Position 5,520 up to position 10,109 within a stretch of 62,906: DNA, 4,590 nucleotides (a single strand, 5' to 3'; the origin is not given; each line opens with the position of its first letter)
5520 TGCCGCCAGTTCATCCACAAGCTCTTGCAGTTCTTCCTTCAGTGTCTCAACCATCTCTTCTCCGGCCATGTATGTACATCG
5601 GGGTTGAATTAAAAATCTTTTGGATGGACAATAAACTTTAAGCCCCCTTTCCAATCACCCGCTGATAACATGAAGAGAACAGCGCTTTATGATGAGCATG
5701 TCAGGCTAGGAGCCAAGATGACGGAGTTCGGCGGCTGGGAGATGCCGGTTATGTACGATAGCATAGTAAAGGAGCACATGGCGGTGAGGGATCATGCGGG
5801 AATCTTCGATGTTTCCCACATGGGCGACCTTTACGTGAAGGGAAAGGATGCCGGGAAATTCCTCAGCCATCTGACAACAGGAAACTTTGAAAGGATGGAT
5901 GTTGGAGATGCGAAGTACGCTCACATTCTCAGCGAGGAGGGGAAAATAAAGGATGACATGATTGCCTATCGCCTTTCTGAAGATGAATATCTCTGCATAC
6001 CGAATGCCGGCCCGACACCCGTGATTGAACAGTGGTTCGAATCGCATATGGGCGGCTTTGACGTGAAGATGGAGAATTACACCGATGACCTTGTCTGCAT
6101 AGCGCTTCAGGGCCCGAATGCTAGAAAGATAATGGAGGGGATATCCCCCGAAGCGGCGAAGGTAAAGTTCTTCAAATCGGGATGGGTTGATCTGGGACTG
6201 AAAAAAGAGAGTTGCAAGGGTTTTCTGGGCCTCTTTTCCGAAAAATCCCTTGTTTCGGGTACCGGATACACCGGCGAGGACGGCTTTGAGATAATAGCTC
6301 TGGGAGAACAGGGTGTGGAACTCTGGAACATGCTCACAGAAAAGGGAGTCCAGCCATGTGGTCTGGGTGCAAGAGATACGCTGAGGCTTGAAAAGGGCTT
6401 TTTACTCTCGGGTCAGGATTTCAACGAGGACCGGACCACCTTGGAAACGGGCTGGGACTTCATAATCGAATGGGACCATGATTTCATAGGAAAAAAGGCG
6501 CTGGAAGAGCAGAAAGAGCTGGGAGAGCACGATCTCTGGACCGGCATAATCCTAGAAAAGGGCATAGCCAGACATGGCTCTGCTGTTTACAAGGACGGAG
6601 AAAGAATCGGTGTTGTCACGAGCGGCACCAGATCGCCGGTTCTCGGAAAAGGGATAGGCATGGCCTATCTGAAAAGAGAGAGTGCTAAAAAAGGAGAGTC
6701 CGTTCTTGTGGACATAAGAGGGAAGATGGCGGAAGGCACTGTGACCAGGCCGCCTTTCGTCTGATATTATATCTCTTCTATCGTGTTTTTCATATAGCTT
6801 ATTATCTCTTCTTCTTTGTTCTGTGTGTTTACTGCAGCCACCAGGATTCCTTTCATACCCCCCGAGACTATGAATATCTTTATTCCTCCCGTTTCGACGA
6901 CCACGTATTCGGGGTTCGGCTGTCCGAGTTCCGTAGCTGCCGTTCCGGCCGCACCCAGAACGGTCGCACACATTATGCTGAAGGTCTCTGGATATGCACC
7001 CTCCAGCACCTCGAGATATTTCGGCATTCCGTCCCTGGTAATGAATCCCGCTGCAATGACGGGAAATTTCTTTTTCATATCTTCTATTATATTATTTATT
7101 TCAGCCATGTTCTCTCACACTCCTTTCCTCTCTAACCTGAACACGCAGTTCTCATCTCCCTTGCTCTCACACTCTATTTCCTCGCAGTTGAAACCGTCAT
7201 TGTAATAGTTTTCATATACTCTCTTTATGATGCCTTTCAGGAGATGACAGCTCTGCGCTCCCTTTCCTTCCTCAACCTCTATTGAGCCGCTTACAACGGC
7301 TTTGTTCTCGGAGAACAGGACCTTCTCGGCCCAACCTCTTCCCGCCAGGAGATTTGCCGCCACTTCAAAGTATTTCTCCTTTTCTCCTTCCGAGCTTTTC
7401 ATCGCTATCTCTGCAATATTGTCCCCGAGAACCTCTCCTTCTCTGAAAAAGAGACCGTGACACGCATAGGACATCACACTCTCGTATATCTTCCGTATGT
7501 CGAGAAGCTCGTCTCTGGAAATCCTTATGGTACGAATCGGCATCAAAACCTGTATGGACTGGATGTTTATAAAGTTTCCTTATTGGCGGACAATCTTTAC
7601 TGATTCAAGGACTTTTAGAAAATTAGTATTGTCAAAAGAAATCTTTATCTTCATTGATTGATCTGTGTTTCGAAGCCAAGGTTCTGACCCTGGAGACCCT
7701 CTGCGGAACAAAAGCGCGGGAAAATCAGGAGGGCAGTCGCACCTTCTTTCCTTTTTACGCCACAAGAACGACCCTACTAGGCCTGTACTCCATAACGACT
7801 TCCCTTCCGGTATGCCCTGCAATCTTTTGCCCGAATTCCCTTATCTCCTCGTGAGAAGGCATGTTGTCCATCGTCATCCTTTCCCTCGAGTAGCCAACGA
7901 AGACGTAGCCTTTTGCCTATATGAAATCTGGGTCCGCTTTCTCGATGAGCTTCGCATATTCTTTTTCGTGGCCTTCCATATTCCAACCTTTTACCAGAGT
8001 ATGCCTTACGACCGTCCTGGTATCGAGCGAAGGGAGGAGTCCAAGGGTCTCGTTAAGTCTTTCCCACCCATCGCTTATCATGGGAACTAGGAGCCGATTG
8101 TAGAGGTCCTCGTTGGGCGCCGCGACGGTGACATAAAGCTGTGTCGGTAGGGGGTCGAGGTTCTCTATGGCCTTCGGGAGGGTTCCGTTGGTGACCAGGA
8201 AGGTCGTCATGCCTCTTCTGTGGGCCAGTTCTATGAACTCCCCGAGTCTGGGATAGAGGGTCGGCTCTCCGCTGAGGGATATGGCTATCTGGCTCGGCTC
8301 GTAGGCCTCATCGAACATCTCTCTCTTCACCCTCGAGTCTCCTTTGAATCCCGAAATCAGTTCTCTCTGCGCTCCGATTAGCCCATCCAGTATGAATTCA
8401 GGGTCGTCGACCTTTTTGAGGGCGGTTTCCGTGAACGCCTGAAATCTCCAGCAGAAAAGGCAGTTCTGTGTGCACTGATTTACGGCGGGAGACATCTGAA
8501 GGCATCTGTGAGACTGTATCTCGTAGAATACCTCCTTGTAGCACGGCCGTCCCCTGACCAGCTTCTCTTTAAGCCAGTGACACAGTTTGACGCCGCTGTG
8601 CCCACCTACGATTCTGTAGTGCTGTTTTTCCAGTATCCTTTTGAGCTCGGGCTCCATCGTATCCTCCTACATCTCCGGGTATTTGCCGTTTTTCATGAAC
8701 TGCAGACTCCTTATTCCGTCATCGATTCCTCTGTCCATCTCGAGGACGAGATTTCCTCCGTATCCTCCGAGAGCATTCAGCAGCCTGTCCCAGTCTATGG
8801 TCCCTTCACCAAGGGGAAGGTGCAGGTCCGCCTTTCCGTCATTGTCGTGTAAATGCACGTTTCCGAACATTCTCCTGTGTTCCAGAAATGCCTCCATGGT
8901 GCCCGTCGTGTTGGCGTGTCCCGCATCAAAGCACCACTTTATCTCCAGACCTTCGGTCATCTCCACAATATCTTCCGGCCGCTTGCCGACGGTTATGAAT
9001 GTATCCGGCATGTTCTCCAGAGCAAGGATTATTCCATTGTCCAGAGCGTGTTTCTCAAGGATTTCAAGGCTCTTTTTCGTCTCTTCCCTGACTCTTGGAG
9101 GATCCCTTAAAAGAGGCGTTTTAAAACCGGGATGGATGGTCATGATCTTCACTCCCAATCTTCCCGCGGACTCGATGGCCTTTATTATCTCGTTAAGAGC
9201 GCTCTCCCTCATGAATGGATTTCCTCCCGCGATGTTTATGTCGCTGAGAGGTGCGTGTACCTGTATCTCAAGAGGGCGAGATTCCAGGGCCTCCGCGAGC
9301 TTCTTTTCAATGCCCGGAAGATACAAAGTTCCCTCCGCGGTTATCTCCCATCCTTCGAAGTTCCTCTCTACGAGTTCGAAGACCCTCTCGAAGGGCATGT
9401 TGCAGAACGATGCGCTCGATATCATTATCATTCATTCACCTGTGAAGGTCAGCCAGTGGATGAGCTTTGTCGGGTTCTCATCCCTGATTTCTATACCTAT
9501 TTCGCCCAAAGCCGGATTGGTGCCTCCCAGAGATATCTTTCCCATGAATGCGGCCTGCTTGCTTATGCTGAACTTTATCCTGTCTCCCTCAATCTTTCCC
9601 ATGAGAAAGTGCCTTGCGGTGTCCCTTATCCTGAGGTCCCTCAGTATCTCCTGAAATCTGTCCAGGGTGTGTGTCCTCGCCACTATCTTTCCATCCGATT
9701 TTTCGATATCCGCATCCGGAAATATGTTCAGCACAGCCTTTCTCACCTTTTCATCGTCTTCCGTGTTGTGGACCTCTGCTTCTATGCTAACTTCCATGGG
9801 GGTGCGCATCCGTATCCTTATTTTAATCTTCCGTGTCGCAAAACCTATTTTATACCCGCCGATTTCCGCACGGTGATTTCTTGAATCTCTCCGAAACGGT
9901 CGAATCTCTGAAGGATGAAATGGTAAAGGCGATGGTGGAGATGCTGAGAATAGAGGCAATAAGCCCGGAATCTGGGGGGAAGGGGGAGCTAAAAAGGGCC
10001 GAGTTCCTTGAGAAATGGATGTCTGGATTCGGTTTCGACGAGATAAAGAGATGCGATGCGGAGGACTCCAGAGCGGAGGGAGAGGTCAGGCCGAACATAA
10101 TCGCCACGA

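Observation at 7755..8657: taw1 (radical-SAM wyosine synthase) carries an in-frame TAG before its conserved C-terminal block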

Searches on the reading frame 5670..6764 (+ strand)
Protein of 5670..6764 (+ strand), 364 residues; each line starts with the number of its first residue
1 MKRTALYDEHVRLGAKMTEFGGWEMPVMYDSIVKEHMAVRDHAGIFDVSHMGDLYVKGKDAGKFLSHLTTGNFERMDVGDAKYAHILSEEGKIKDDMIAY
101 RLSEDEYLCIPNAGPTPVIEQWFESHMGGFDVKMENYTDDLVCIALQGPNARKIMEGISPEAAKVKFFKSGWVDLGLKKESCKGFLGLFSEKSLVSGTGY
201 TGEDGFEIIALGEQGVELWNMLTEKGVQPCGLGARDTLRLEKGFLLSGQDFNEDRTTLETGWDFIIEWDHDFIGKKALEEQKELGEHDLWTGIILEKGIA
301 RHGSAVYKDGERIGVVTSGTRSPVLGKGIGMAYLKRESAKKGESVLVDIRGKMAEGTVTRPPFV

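Call 20: find_encoding_contigs(protein=window:5670-6764:+, flank=10000, max_places=10)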
Protein window:5670-6764:+ (364 aa): no gene with exactly this product is on record in the collection.

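Call 55: search_protein_families(library=pfam, proteins=[window:5670-6764:+], max_evalue=0.0001)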
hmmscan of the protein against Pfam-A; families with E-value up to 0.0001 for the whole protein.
window:5670-6764:+ (364 aa): 2 families
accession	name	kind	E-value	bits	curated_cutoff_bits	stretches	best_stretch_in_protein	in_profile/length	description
PF01571.26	GCV_T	-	8.1e-82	274.7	25.6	1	6-263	1-253/255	Aminomethyltransferase folate-binding domain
PF08669.17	GCV_T_C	-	3.7e-21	75.2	25.9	1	292-364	5-79/80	Glycine cleavage T-protein C-terminal barrel domain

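Call 61: list_cluster_members(proteins=[window:7920-8657:-, window:30952-31461:-, P0242, window:5670-6764:+, window:47385-48644:-])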
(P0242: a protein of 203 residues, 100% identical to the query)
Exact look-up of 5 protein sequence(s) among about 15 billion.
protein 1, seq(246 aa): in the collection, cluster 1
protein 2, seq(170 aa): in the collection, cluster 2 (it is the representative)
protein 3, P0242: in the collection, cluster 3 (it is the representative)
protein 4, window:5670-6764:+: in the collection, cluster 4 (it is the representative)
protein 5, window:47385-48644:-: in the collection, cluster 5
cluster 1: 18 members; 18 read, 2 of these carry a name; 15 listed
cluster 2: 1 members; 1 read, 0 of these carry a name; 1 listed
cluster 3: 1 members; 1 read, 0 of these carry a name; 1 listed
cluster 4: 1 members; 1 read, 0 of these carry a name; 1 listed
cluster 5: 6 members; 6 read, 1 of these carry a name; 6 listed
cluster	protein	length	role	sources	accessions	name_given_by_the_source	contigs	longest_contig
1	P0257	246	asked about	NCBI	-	-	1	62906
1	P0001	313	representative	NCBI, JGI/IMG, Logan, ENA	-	-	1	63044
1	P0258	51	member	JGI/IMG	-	tRNA wybutosine-synthesizing protein 1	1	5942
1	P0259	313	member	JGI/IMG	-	tRNA wybutosine-synthesizing protein 1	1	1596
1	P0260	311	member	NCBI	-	-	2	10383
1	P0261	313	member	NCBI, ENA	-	-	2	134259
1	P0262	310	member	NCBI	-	-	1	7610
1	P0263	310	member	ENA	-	-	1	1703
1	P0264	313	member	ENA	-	-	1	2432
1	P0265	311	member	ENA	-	-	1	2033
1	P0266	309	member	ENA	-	-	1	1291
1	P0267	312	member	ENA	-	-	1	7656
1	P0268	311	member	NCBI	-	-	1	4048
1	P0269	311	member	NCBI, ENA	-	-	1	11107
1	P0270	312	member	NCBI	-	-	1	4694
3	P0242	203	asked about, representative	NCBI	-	-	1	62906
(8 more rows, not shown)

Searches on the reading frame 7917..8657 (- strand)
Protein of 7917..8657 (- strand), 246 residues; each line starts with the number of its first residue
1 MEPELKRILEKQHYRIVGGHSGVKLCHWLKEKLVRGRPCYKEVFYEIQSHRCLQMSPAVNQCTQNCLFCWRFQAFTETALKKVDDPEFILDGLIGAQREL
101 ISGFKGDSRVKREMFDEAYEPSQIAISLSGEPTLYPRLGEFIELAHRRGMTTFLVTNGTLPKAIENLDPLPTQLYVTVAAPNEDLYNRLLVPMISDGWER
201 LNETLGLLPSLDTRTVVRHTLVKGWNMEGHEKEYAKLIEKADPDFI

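Call 19: find_encoding_contigs(protein=window:7917-8657:-, flank=10000, max_places=10)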
Protein window:7917-8657:- (246 aa): no gene with exactly this product is on record in the collection.

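Call 63: find_encoding_contigs(protein=P0262, flank=10000, max_places=6)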
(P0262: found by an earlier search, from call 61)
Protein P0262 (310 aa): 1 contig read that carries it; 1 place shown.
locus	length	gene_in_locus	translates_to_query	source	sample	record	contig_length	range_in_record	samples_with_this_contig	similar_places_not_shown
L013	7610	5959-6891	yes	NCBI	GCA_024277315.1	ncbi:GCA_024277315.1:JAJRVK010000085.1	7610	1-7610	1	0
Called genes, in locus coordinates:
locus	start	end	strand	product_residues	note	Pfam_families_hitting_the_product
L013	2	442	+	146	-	?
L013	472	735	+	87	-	PF03956:Lys_export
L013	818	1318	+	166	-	PF03956:Lys_export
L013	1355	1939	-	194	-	PF01613:Flavin_Reduct (weak), PF04289:DUF447_N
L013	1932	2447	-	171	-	PF04079:SMC_ScpB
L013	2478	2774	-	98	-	PF01883:FeS_assembly_P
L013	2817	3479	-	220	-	PF19094:EMC6_arch (weak)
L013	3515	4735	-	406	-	PF04389:Peptidase_M28, PF01546:Peptidase_M20, PF07687:M20_dimer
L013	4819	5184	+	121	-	PF01877:RNA_binding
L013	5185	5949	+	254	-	PF01261:AP_endonuc_2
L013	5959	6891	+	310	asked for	PF04055:Radical_SAM, PF08608:Wyosine_form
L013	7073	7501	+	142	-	PF02830:V4R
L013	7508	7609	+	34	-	?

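Call 96: find_encoding_contigs(protein=P0274, flank=10000, max_places=3)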
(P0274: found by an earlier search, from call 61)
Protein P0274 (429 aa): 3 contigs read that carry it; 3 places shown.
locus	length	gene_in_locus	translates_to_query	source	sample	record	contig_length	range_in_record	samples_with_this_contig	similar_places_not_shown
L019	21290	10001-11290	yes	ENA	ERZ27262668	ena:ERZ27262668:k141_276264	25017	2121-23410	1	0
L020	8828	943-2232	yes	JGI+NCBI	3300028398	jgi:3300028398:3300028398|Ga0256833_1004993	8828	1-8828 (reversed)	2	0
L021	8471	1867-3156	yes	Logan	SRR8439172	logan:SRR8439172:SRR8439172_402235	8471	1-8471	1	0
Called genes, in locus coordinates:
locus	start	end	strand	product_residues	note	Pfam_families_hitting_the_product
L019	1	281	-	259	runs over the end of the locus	PF00575:S1, PF07541:EIF_2_alpha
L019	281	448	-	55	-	PF01667:Ribosomal_S27e, PF08271:Zn_Ribbon_TF (weak)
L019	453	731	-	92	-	PF00935:Ribosomal_L44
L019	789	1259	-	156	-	PF02566:OsmC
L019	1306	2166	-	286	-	PF01656:CbiA, PF00037:Fer4 (weak), PF13237:Fer4_10 (weak), PF14697:Fer4_21, PF00037:Fer4, PF12837:Fer4_6 (weak), PF12838:Fer4_7 (weak), PF10609:ParA, +4 more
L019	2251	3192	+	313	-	PF01798:Nop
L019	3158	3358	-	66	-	-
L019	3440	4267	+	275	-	PF06745:ATPase (faint), PF23442:DUF7125 (faint)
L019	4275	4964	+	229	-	PF00154:RecA_N, PF06745:ATPase, PF23442:DUF7125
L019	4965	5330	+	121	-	-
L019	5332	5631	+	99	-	PF01910:Thiamine_BP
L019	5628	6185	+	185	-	PF04982:TM_HPP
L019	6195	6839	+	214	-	PF01209:Ubie_methyltran, PF13489:Methyltransf_23, PF07021:MetW (weak), PF13847:Methyltransf_31, PF08241:Methyltransf_11, PF08242:Methyltransf_12, PF13649:Methyltransf_25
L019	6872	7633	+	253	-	PF03372:Exo_endo_phos, PF14529:Exo_endo_phos_2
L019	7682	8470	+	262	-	PF09754:PAC2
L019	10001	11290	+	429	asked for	PF00464:SHMT, PF00155:Aminotran_1_2 (weak)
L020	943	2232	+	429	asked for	PF00464:SHMT, PF00155:Aminotran_1_2 (weak)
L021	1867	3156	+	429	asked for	PF00464:SHMT, PF00155:Aminotran_1_2 (weak)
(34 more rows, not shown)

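Call 104: search_protein_families(library=ncbifam, proteins=[window:7920-8657:-], max_evalue=0.00001)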
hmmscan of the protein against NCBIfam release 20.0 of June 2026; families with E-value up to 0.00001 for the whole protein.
seq(246 aa): 2 families
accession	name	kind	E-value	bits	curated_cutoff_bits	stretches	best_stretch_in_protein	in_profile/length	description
TIGR03972.1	rSAM_TYW1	equivalog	4.4e-97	324.8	317.95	1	6-246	2-243/297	4-demethylwyosine synthase TYW1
NF038283.1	viperin_w_prok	equivalog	5.3e-07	29.1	180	1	60-160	10-94/281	viperin family antiviral radical SAM protein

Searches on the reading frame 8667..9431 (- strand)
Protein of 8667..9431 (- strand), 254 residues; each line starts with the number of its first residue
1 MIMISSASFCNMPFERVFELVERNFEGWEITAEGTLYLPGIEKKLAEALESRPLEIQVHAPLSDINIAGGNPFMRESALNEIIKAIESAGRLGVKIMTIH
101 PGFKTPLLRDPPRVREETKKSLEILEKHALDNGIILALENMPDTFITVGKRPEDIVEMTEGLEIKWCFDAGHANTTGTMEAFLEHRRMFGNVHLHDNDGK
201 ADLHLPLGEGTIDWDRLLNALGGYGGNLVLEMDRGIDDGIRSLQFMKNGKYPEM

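Call 55: search_protein_families(library=pfam, proteins=[window:8667-9431:-], max_evalue=0.0001)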
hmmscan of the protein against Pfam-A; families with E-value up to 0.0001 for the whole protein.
window:8667-9431:- (254 aa): 1 family
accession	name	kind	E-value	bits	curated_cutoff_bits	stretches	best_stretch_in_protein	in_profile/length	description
PF01261.30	AP_endonuc_2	-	1.1e-36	127.2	31.1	1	22-240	6-243/249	Xylose isomerase-like TIM barrel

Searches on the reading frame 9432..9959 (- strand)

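Call 55: search_protein_families(library=pfam, proteins=[window:9432-9959:-], max_evalue=0.0001)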
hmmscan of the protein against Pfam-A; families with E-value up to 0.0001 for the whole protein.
window:9432-9959:- (175 aa): 1 family
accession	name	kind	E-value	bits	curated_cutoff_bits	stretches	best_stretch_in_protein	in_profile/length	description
PF01877.22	RNA_binding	-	1.9e-11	44.7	26.9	1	56-144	1-107/120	RNA binding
